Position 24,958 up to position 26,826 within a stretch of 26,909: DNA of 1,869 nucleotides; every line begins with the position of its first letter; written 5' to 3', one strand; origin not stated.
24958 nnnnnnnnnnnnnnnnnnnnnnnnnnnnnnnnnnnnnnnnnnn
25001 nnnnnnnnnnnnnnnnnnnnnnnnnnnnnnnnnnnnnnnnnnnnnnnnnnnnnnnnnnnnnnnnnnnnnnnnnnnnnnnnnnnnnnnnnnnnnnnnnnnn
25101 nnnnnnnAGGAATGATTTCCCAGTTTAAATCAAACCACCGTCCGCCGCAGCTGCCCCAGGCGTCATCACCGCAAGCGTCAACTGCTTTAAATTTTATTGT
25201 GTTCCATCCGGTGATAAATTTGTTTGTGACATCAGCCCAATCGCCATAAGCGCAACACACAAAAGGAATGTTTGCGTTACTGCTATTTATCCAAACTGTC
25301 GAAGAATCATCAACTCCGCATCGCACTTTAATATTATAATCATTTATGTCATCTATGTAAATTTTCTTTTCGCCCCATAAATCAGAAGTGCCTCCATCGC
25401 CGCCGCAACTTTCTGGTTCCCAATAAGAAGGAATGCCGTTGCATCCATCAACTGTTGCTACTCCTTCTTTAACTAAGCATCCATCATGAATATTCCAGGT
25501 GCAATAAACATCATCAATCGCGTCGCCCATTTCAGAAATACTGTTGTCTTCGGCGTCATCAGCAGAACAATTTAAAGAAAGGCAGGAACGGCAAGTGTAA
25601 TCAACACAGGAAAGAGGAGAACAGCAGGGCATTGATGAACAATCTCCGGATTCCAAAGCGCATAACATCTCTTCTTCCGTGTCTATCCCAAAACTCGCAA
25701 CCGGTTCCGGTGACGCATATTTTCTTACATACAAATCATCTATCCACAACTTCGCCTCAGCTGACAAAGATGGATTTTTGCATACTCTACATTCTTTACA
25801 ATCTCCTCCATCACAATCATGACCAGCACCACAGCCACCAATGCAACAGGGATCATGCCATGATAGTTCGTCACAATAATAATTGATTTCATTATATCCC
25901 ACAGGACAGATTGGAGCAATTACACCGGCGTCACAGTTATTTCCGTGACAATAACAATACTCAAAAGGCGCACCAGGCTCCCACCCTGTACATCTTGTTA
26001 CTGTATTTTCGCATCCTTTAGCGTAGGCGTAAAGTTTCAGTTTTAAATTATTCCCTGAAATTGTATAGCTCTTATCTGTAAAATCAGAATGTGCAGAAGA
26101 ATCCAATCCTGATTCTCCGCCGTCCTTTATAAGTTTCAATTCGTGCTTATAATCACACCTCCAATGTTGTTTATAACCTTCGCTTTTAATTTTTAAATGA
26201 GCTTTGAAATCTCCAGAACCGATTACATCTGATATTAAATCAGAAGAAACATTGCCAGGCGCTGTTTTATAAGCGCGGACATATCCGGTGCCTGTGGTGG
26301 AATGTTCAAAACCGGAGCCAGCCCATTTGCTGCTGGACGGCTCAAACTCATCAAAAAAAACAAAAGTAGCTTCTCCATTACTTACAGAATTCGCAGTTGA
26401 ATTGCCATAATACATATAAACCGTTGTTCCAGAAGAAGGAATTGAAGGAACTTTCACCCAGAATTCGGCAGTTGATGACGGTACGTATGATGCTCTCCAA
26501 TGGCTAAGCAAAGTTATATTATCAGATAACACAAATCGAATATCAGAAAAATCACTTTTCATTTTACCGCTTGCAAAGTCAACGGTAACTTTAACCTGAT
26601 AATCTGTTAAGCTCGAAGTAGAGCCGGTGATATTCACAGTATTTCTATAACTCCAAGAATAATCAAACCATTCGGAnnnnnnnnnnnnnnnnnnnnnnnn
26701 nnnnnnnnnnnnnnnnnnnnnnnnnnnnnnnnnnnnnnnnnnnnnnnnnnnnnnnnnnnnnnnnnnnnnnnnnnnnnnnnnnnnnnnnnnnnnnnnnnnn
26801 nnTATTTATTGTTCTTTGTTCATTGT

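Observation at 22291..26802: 1503-aa Cys-rich DUF2341/LamG/PKD giant protein encoded 22 nt upstream of pilM: candidate pilus-tip or cell-cell adhesin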

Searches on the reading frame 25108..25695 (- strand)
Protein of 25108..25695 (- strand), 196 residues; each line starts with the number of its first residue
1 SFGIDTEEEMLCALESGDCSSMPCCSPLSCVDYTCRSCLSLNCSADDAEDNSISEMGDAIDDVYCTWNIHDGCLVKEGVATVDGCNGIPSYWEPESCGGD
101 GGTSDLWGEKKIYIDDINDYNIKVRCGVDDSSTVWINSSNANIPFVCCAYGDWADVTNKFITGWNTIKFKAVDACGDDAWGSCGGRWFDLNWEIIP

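Call 14: search_protein_families(library=pfam, proteins=[window:25108-25695:-], max_evalue=1)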
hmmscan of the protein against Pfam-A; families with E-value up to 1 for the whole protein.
seq(196 aa): 0 families

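Call 88: search_solved_structures(query=A5, max_evalue=10, show_alignments=2)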
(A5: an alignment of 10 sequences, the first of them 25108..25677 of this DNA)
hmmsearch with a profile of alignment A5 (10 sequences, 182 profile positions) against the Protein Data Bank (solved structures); distinct sequences matched with E-value up to 10: 5.
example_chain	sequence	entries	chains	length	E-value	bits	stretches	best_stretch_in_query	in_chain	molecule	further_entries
2vzt_A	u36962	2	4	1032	0.15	15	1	106-164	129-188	EXO-BETA-D-GLUCOSAMINIDASE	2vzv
2vzu_A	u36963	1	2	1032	0.22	14.5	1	106-164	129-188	EXO-BETA-D-GLUCOSAMINIDASE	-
2vzs_A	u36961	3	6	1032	0.22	14.5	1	106-164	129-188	EXO-BETA-D-GLUCOSAMINIDASE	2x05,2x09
2vzo_A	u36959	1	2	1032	0.22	14.5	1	106-164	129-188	EXO-BETA-D-GLUCOSAMINIDASE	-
8g2z_6F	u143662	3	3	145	0.27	14.3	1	82-133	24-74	SB1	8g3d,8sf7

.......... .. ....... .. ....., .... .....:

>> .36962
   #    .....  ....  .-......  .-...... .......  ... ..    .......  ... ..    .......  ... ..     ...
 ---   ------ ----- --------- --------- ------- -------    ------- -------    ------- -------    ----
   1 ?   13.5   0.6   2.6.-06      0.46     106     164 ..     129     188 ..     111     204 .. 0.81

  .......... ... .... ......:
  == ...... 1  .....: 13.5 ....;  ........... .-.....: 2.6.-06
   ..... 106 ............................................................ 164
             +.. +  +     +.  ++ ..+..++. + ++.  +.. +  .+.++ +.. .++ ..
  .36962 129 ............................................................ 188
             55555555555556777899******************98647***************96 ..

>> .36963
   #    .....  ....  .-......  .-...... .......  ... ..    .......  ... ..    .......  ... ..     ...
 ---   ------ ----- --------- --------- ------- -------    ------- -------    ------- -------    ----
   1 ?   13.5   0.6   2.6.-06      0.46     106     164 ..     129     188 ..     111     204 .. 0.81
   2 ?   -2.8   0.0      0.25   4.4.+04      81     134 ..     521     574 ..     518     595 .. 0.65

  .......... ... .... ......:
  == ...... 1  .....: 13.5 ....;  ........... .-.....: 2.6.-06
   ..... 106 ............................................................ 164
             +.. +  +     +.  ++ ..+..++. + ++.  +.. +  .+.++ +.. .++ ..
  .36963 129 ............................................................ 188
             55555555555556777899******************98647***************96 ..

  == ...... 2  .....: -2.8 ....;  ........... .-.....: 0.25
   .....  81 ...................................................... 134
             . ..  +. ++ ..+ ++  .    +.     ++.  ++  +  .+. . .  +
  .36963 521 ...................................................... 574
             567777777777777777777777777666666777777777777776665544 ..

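Call 104: search_protein_representatives(alignment_id=A5)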
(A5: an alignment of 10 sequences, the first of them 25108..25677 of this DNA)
Query: 10 sequences, 182 profile positions. Proteins with E-value up to 0.001 (for the whole library): 34; up to 1e-10: 30; up to 1e-30: 25. The best 34 are listed.
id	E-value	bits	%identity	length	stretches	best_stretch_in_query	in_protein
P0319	5.0e-132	453.4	-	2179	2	20-181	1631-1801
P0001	5.1e-88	310.0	-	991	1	3-182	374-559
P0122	6.7e-86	303.0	-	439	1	4-181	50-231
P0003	1.1e-85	302.4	-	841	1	2-182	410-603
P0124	1.5e-85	301.9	-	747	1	4-181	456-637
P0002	2.3e-85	301.3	-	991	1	6-182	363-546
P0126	1.7e-78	278.9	-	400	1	12-181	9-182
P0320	7.4e-74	263.8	-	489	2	18-181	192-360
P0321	5.5e-70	251.2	-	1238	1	13-181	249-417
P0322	6.1e-69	247.8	-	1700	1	13-180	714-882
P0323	9.6e-69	247.1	-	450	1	4-181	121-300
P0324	6.8e-68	244.4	-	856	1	15-181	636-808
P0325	1.1e-63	230.6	-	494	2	22-181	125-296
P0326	6.4e-57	208.6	-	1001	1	13-182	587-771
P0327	4.0e-53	196.2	-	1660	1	3-181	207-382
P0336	1.0e-30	123.2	-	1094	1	32-181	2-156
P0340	9.9e-19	84.1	-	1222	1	51-181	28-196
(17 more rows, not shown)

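Call 107: search_protein_families(library=pfam, proteins=[P0319, P0321, P0322, P0325, P0336, P0340], max_evalue=0.001)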
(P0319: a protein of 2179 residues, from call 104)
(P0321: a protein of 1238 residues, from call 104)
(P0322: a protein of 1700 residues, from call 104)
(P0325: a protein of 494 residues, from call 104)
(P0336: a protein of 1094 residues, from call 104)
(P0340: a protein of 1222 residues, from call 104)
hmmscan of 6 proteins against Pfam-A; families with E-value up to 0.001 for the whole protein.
P0319 (2179 aa): 2 families
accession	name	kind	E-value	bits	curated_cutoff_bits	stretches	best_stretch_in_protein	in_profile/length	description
PF00404.24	Dockerin_1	-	0.00045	20.8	22.9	0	2128-2174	2-53/57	Dockerin type I domain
PF16656.11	Pur_ac_phosph_N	-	0.00069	20.6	30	0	1272-1312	56-93/93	Purple acid Phosphatase, N-terminal domain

P0321 (1238 aa): 2 families
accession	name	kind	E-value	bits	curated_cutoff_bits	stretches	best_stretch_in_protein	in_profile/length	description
PF07691.17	PA14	-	9.2e-11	42.2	24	1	667-739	51-131/147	PA14 domain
PF00404.24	Dockerin_1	-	7.9e-05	23.2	22.9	0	1186-1234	2-56/57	Dockerin type I domain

P0322 (1700 aa): 1 family
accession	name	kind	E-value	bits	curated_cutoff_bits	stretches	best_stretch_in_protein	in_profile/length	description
PF00404.24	Dockerin_1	-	1.9e-05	25.2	22.9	1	1649-1697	2-56/57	Dockerin type I domain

P0325 (494 aa): 1 family
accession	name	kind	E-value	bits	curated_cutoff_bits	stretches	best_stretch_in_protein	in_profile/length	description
PF07691.17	PA14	-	1.5e-13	51.2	24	1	359-427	54-131/147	PA14 domain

P0336 (1094 aa): 0 families

P0340 (1222 aa): 3 families
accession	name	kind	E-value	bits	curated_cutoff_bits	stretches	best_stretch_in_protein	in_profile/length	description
PF11617.13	Cu-binding_MopE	-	3.3e-21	75.6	27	2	479-508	1-30/30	Putative metal-binding motif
PF00754.31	F5_F8_type_C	-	1.1e-06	29.2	28.2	1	228-333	9-121/127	F5/8 type C domain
PF22633.2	F5_F8_type_C_2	-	1.9e-06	28.9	27.8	1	236-305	3-77/91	NedA-like, galactose-binding domain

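Call 108: search_protein_families(library=ncbifam, proteins=[P0336, P0340, P0319, P0326], max_evalue=0.01)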
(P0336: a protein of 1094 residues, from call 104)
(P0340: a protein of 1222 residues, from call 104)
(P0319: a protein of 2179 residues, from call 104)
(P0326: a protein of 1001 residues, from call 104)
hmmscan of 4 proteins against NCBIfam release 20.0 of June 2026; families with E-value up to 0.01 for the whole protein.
P0336 (1094 aa): 0 families

P0340 (1222 aa): 1 family
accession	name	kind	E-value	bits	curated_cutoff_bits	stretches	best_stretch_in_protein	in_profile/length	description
NF033662.1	acid_disulf_rpt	repeat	3.8e-07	29.7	41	1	615-639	4-28/32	acidic double-disulfide repeat-containing protein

P0319 (2179 aa): 0 families

P0326 (1001 aa): 0 families

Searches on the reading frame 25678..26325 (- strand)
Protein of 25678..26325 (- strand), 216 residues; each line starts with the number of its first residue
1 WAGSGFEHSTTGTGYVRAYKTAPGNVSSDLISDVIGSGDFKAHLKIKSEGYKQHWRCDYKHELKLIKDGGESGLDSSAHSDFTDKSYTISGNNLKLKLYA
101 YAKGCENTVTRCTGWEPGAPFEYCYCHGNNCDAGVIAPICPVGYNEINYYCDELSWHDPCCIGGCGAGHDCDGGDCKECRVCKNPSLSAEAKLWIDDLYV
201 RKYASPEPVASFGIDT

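Call 14: search_protein_families(library=pfam, proteins=[window:25678-26325:-], max_evalue=1)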
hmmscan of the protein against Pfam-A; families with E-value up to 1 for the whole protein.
seq(216 aa): 1 family
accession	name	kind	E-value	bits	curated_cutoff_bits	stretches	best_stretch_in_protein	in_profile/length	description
PF00917.32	MATH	-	0.13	13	21.2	1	38-85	34-81/113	MATH domain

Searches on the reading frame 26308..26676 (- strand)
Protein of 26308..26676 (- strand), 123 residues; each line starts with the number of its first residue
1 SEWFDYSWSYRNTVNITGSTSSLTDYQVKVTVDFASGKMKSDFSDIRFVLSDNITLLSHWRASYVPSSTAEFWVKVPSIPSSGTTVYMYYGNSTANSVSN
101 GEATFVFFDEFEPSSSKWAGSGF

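Call 14: search_protein_families(library=pfam, proteins=[window:26308-26676:-], max_evalue=1)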
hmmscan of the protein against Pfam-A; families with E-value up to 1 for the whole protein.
seq(123 aa): 1 family
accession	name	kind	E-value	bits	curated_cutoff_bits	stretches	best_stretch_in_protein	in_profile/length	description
PF10102.14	DUF2341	-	3.6e-24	85.5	23.4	1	42-118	1-81/84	Domain of unknown function (DUF2341)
